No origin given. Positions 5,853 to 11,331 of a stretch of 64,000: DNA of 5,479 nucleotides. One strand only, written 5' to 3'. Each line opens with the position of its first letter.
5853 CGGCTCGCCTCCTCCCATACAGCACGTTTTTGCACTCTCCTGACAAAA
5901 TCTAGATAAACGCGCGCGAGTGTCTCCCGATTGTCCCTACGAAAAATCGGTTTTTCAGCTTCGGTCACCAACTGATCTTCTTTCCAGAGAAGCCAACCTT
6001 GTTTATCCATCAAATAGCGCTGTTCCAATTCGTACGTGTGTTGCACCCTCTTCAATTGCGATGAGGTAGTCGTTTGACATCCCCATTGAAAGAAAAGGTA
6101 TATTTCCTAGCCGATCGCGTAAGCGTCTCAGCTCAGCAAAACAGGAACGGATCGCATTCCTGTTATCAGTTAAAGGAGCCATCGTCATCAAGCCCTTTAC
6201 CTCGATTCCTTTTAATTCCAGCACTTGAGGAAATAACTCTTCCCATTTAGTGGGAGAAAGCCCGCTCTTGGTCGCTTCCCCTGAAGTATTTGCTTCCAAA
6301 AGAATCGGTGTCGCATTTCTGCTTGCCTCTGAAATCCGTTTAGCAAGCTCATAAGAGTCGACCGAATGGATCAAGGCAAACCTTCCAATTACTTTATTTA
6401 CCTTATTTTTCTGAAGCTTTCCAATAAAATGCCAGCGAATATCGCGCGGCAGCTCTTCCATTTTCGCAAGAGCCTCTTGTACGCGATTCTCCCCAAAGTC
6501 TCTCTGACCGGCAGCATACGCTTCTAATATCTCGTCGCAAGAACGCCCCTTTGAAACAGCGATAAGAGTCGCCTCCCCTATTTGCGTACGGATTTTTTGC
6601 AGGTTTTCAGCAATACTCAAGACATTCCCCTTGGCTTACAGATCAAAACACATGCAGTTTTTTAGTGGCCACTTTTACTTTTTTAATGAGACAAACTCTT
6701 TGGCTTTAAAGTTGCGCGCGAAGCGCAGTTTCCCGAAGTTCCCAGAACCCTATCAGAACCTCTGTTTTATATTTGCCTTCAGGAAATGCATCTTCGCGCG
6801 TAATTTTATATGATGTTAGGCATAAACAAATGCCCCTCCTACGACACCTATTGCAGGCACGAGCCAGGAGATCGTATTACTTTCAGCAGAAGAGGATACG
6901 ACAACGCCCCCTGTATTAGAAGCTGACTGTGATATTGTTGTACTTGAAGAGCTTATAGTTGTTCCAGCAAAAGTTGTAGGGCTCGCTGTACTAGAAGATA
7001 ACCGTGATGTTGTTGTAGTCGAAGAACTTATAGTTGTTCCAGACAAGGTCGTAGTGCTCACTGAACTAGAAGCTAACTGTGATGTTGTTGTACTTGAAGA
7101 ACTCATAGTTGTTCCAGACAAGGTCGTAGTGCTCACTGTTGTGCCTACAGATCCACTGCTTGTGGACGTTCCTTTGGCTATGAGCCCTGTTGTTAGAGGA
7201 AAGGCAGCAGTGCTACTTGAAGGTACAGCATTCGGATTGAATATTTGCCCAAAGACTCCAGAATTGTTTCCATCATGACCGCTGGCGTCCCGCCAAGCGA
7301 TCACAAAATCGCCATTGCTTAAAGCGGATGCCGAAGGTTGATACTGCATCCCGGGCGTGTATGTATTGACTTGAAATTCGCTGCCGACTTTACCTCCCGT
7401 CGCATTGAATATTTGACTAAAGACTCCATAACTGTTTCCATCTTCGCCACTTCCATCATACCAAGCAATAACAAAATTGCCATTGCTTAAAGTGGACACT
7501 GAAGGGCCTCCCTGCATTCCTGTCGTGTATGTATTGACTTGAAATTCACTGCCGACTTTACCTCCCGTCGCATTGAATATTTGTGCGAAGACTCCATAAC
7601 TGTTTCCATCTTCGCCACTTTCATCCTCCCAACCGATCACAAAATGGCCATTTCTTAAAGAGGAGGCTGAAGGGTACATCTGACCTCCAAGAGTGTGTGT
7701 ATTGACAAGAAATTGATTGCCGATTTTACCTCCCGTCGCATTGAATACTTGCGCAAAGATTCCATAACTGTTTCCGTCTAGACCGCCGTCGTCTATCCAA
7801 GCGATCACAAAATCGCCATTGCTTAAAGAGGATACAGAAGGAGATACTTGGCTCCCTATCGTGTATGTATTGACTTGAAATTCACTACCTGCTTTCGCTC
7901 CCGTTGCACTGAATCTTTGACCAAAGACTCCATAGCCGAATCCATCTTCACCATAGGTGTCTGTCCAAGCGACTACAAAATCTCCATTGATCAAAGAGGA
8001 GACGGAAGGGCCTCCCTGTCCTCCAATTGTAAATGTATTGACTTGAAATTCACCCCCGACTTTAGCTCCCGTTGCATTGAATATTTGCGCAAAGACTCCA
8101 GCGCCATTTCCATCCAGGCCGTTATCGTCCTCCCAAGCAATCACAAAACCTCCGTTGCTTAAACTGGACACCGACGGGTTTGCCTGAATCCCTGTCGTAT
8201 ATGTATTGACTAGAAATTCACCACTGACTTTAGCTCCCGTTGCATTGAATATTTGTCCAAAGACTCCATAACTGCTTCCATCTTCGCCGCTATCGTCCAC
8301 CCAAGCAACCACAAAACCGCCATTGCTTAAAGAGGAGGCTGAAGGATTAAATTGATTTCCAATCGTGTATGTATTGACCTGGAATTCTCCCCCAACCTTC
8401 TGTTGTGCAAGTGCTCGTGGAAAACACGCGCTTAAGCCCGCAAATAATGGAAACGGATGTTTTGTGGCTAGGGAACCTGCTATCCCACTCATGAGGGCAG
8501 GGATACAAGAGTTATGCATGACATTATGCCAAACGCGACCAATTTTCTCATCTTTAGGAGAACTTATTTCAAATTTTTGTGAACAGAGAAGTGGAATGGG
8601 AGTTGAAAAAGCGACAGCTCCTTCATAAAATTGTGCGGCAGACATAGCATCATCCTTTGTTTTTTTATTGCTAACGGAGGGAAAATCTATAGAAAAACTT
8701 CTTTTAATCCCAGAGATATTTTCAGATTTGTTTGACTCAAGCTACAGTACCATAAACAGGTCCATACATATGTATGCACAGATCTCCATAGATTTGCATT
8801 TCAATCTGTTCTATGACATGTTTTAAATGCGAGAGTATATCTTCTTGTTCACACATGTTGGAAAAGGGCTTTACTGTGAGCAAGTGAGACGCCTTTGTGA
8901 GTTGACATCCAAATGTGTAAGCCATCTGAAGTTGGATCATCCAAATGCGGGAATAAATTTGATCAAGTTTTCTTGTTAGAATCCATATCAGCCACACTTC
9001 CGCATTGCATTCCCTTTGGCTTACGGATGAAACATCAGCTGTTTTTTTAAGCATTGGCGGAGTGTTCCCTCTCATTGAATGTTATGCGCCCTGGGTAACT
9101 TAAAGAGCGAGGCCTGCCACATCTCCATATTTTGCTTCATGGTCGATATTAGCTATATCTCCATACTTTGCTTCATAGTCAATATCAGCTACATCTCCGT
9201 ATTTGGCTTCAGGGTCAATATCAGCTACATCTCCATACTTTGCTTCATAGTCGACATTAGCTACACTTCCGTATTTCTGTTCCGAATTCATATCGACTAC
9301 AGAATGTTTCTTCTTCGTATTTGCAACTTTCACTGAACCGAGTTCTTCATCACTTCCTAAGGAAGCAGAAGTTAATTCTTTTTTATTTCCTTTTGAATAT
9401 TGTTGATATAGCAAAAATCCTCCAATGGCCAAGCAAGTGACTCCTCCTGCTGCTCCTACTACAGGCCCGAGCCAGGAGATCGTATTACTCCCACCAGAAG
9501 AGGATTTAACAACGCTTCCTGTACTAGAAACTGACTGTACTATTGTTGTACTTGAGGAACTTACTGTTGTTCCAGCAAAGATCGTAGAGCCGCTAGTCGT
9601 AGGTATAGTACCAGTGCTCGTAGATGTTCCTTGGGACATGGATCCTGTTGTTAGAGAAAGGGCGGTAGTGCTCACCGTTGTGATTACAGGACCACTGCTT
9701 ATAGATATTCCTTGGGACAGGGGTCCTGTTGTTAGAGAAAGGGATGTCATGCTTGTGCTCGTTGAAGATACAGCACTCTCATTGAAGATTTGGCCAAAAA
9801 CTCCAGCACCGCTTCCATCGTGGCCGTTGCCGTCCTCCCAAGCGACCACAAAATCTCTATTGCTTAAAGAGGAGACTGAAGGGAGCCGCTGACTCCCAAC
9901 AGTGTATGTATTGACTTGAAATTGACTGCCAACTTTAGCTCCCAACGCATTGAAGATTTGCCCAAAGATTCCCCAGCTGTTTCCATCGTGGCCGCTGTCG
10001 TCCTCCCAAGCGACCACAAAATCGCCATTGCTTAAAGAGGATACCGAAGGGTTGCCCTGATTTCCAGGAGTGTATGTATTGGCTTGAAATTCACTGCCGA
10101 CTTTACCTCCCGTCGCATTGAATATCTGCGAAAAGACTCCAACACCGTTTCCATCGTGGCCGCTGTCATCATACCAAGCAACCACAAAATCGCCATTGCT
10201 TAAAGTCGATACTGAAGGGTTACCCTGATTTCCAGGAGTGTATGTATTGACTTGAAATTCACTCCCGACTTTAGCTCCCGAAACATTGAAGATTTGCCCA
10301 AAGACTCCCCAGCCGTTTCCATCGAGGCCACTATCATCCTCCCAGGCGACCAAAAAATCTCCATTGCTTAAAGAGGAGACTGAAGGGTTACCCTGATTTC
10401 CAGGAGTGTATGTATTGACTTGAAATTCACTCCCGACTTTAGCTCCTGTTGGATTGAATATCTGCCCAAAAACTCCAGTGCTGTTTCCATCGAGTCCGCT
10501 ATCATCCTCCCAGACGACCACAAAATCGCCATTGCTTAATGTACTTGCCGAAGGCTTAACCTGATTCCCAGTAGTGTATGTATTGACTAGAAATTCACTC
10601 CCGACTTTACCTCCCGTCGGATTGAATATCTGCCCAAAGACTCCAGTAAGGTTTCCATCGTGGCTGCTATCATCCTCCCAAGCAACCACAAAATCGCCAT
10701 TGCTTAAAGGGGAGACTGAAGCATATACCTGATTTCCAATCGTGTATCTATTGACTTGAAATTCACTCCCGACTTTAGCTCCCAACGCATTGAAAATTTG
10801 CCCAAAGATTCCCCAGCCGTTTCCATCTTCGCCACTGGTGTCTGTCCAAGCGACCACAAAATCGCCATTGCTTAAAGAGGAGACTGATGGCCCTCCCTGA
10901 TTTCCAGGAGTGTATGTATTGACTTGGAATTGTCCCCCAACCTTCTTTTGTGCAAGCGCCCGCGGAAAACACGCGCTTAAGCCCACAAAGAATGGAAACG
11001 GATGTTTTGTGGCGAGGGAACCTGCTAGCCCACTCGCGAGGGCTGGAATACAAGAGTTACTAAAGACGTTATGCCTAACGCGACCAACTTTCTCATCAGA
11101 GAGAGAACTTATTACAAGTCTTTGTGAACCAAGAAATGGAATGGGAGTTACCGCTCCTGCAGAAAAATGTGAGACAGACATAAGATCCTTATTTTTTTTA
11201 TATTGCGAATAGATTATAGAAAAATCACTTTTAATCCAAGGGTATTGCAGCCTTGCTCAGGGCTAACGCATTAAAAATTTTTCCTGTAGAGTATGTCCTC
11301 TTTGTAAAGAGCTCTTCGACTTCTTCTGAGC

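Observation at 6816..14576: Tandem array of three paralogous single-pass membrane proteins: shared repeat ectodomain, swapped cytoplasmic modules (none / KYGD repeats / Hanks kinase)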

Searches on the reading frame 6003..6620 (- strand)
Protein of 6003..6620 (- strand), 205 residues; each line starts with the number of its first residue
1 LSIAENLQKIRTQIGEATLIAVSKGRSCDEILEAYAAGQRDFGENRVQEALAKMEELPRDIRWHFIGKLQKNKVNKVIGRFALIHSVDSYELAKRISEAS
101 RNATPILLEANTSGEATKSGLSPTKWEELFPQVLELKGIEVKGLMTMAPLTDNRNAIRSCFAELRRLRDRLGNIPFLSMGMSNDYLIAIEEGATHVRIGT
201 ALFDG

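Call 67: search_protein_families(library=ncbifam, proteins=[window:6003-6620:-], max_evalue=0.00001)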
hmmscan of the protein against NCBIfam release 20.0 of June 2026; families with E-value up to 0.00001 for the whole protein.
window:6003-6620:- (205 aa): 1 family
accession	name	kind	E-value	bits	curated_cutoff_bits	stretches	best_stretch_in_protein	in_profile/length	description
TIGR00044.1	TIGR00044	hypoth_equivalog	2.2e-51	174.7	106.25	1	15-204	27-227/229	YggS family pyridoxal phosphate-dependent enzyme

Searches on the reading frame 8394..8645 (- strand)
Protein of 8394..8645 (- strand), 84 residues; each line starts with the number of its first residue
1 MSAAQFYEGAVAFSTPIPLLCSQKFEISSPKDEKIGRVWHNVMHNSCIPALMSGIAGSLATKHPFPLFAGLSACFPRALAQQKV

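Call 14: find_related_loci(query=A2, collection=genome_contigs, flank=10000)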
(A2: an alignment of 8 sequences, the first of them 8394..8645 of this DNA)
Query A2 (84 aa) in genome_contigs; peptide patterns used: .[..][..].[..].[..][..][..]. (x = any residue, [..] = any of these).
16 stretches matched a pattern; 1 encode a relative of the query (tblastn E <= 1e-3); 1 distinct loci.
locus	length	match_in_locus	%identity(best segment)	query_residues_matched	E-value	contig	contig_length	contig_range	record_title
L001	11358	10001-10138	41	32-77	3e-9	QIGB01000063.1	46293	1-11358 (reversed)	MAG: Chlamydiae bacterium isolate SZUA-160 Ga0063294_10000106, whole genome shotgun sequence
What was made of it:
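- Tried and rejected: The window's own genome is not in that collection (call 14).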

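Call 38: search_protein_representatives(alignment_id=A2)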
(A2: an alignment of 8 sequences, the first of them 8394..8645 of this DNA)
Query: 8 sequences, 86 profile positions. Proteins with E-value up to 0.001 (for the whole library): 33; up to 1e-10: 8; up to 1e-30: 4. The best 33 are listed.
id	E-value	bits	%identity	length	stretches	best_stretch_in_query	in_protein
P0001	1.3e-41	156.6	-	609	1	1-86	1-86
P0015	4.4e-39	148.4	-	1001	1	1-86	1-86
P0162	3.2e-37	142.5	-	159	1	1-86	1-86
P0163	2.1e-31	123.8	-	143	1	1-86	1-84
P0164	1.2e-29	118.2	-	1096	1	1-86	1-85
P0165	1.5e-14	69.9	-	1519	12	39-56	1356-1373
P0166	1.4e-12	63.5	-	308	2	27-85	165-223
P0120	8.4e-11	57.8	-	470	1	41-86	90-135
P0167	1.2e-10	57.3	-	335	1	44-86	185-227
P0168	1.4e-10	57.1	-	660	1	44-86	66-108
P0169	4.6e-10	55.4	-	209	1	42-85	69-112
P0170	7.7e-10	54.7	-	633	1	42-86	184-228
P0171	4.0e-09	52.4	-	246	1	44-85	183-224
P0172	7.6e-09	51.5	-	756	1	44-86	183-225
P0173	3.1e-08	49.6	-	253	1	52-86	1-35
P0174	7.7e-08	48.3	-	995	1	45-85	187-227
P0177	5.6e-07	45.6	-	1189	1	45-85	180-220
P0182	3.6e-06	43.0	-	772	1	44-85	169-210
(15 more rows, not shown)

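Call 40: search_protein_families(library=pfam, proteins=[P0172, P0177, P0174], max_evalue=0.01)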
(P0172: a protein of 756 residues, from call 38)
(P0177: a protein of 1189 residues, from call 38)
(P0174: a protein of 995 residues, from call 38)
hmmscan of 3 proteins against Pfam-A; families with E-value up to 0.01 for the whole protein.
P0172 (756 aa): 2 families
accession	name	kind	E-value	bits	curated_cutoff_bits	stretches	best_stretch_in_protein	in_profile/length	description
PF04234.18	CopC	-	2e-05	26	23.3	0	511-536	57-82/92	CopC domain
PF03843.18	Slp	-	0.0038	17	22.5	0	319-373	38-90/153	Outer membrane lipoprotein Slp family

P0177 (1189 aa): 4 families
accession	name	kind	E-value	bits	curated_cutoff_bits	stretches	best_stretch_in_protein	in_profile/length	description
PF00069.31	Pkinase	-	6.6e-28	98.3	31.7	1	824-1095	2-259/263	Protein kinase domain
PF14531.12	Kinase-like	-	4.1e-07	30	25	1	911-1087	124-289/289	Kinase-like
PF07714.23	PK_Tyr_Ser-Thr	-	0.00014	21.7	23.1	1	828-1091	6-252/258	Protein tyrosine and serine/threonine kinase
PF03109.22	ABC1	-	0.00086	18.9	22.9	1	908-979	151-219/244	ABC1 atypical kinase-like domain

P0174 (995 aa): 3 families
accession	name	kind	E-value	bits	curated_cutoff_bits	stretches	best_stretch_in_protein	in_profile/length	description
PF00069.31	Pkinase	-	4.3e-32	112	31.7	1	801-993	6-192/263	Protein kinase domain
PF07714.23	PK_Tyr_Ser-Thr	-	6.1e-13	49.1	23.1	1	799-992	4-198/258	Protein tyrosine and serine/threonine kinase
PF14531.12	Kinase-like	-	0.00042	20.1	25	1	878-991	124-244/289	Kinase-like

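Call 50: find_encoding_contigs(protein=P0177, flank=10000, max_places=3)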
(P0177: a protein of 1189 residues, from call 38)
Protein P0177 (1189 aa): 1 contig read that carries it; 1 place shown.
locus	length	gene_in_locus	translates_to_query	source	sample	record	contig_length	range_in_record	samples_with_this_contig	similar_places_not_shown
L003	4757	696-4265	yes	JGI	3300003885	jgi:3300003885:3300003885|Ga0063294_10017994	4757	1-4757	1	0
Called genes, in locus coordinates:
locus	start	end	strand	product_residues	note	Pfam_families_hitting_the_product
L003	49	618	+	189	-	-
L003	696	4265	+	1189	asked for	PF00069:Pkinase, PF14531:Kinase-like (weak)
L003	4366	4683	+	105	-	-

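Call 52: find_encoding_contigs(protein=P0164, flank=10000, max_places=3)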
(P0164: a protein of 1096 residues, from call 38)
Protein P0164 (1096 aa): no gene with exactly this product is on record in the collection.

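Call 53: find_encoding_contigs(protein=P0182, flank=10000, max_places=3)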
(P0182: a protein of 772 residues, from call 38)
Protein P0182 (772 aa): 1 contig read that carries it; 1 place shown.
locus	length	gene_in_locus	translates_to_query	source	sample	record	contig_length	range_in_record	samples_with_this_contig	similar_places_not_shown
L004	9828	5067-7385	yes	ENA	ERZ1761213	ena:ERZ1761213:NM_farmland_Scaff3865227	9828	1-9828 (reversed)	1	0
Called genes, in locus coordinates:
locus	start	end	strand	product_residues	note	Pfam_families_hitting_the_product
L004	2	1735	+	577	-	?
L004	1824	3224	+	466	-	PF00089:Trypsin, PF13365:Trypsin_2, PF00595:PDZ, PF13180:PDZ_2, PF17820:PDZ_6, PF00595:PDZ (weak), PF13180:PDZ_2 (weak), PF17820:PDZ_6, +1 more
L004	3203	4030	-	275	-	PF12281:NTP_transf_8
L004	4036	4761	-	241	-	-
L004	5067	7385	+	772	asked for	-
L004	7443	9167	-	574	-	PF00916:Sulfate_transp, PF01740:STAS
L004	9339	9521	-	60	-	-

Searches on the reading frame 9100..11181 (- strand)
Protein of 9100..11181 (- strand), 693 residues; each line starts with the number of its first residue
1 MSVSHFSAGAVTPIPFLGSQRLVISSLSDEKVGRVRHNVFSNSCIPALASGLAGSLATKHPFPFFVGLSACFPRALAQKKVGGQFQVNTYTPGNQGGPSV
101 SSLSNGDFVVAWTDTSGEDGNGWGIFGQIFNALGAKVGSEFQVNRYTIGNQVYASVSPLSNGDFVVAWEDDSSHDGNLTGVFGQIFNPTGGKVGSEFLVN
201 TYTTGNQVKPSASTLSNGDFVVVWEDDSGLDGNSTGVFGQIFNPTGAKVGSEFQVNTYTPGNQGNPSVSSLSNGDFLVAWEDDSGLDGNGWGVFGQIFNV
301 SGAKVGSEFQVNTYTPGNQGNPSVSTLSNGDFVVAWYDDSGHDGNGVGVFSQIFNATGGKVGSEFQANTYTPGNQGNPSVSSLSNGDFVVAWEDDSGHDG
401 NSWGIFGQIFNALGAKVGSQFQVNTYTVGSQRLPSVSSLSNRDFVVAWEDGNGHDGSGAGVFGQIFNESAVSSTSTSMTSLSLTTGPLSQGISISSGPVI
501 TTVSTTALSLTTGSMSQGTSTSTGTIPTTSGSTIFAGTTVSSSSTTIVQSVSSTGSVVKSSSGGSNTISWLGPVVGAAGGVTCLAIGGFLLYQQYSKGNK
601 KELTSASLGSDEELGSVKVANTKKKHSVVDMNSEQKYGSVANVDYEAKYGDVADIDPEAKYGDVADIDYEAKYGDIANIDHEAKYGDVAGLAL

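Call 3: search_protein_families(library=pfam, proteins=[window:9100-11181:-], max_evalue=1)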
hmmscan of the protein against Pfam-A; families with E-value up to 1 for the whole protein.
window:9100-11181:- (693 aa): 3 families
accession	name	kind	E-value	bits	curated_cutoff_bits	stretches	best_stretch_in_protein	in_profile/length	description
PF03843.18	Slp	-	0.0026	17.6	22.5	0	295-335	40-80/153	Outer membrane lipoprotein Slp family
PF07676.18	PD40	-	0.0033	17.8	20.9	0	368-381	4-17/38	WD40-like Beta Propeller Repeat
PF25115.1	Agd3_CE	-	0.2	11.1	27.6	0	366-395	172-201/366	Agd3 deacetylase domain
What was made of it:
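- On Named propeller repeat families (FG-GAP, WD40, NHL, Kelch, PQQ, BNR/Asp-box, LVIVD, PD40): Only sub-threshold noise was found, for example PD40 at 17.8 bits against 20.9 (call 3).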

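Call 4: search_protein_families(library=ncbifam, proteins=[window:9100-11181:-], max_evalue=1)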
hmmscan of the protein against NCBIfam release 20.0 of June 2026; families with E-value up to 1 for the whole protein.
window:9100-11181:- (693 aa): 4 families
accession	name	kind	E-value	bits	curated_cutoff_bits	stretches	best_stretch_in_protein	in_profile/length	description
NF041482.1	ADPrt_Strmyces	equivalog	0.00014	21.6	250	0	293-338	94-138/208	ADP-ribosyltransferase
NF040676.1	wall_bind_EntB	exception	0.027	13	780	1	615-688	285-358/490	cell wall-binding protein EntB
NF053604.1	PyCsp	equivalog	0.13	12.5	120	0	196-228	34-66/67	RNA chaperone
NF052553.1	LyOrLpactfOlsABRUA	equivalog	0.33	10.1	300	0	203-234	121-152/263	lyso-ornithine lipid O-acyltransferase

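Call 76: search_protein_families(library=padloc, proteins=[window:9100-11181:-], max_evalue=0.001)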
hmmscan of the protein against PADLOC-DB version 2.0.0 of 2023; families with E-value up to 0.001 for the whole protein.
window:9100-11181:- (693 aa): 0 families
